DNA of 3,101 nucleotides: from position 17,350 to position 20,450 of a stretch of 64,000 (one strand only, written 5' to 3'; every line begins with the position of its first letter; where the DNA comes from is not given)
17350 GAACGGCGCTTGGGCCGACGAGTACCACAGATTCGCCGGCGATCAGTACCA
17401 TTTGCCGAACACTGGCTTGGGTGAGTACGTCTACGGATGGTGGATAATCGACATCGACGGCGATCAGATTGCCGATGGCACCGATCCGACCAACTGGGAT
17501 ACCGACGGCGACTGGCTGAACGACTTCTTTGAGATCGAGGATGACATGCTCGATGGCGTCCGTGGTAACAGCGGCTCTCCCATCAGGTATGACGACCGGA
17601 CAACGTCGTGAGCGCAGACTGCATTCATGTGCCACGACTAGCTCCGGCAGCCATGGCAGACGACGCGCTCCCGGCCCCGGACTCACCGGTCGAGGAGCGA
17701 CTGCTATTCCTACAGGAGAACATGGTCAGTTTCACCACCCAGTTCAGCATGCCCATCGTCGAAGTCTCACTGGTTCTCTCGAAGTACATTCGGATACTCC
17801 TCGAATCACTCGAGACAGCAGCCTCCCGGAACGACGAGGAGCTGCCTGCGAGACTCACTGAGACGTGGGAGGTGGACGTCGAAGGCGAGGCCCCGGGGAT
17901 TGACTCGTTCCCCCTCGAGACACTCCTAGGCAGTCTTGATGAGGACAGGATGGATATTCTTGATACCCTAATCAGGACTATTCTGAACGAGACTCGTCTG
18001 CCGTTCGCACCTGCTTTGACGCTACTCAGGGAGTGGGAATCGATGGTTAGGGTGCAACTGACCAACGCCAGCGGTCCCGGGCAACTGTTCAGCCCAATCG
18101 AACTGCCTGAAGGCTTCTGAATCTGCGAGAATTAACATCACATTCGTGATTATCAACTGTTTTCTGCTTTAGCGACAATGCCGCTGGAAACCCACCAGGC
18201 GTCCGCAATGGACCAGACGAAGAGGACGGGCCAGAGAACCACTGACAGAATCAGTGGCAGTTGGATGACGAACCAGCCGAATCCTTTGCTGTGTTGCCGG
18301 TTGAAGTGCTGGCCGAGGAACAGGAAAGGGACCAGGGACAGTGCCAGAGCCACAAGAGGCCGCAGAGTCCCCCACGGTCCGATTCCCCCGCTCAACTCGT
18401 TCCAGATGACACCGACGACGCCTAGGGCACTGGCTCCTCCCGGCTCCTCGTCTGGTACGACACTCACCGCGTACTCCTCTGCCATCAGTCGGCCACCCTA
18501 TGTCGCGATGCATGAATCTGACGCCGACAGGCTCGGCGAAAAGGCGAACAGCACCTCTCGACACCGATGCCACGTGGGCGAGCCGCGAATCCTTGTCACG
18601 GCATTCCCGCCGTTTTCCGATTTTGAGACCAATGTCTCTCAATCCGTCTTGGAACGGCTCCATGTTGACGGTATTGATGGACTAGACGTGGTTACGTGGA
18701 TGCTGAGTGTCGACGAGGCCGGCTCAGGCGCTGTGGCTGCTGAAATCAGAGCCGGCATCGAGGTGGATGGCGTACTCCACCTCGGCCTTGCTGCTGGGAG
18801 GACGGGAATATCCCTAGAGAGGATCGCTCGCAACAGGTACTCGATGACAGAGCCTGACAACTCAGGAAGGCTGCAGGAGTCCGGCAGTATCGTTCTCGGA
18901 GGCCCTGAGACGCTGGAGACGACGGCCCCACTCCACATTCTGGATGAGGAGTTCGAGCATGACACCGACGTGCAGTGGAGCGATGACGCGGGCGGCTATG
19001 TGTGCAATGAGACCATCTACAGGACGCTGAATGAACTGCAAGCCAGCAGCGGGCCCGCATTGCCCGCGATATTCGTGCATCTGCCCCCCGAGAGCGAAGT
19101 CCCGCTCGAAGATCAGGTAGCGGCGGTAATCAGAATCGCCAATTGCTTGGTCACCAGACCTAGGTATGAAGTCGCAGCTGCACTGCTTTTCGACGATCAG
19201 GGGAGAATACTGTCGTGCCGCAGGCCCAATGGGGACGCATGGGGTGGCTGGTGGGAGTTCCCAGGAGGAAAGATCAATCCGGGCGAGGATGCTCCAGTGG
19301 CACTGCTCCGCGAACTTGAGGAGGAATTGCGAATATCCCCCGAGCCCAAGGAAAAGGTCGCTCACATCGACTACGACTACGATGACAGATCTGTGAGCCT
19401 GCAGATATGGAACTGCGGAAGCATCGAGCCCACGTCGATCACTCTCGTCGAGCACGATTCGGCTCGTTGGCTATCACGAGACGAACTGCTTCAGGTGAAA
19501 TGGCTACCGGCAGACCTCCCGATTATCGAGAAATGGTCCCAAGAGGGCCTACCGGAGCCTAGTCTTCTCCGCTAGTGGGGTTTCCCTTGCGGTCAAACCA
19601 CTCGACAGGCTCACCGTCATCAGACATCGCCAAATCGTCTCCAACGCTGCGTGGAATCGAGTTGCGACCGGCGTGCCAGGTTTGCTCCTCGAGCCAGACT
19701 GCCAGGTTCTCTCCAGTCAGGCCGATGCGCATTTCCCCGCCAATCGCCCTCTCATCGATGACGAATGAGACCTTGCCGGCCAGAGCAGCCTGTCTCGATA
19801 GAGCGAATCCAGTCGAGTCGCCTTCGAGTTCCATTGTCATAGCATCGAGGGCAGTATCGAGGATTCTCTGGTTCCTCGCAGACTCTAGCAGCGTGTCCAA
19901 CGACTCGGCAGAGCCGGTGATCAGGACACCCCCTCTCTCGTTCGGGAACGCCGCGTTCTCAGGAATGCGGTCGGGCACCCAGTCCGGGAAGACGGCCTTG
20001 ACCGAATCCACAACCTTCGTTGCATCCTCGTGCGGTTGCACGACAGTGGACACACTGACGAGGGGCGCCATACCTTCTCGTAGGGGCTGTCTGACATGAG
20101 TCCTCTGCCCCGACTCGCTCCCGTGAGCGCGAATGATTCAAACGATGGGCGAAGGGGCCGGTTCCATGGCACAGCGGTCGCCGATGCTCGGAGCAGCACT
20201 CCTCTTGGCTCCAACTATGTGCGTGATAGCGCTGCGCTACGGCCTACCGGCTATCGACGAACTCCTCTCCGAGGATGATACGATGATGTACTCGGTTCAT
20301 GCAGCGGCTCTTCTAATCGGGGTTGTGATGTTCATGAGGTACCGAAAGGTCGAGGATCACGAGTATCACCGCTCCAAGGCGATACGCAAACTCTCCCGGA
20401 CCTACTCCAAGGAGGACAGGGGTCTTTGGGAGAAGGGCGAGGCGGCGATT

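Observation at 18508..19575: Pyroglutamyl-peptidase I (C15) fused to a NUDIX hydrolase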

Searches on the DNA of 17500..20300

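Call 53: search_rna_families(source=window, start=17500, end=20300, threshold=evalue, max_evalue=1)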
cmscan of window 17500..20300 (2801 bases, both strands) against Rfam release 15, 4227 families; matches with E-value up to 1: 1.
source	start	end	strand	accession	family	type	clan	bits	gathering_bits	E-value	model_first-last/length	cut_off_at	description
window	18957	18987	+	RF01989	SECIS_3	Cis-reg;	-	19.8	63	0.49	1-59/59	no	Selenocysteine insertion sequence 3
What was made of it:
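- Tried and rejected: An Rfam scan of 17500-20300 gave only a chance-level SECIS_3 hit (E 0.49, 19.8 bits against a gathering score of 63) inside the coding region (call 53).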

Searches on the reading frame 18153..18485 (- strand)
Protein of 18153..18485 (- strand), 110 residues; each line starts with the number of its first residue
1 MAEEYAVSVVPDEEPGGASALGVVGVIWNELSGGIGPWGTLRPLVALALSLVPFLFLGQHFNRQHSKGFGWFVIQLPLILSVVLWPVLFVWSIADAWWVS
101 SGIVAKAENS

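Call 18: search_protein_families(library=pfam, proteins=[window:18153-18485:-], max_evalue=0.01)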
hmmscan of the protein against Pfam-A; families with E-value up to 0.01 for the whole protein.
window:18153-18485:- (110 aa): 0 families
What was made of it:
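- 18153..18485 (-): Divergent upstream neighbour: a 110-aa protein that looks like a membrane protein, with no Pfam match. No Pfam match (call 18).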
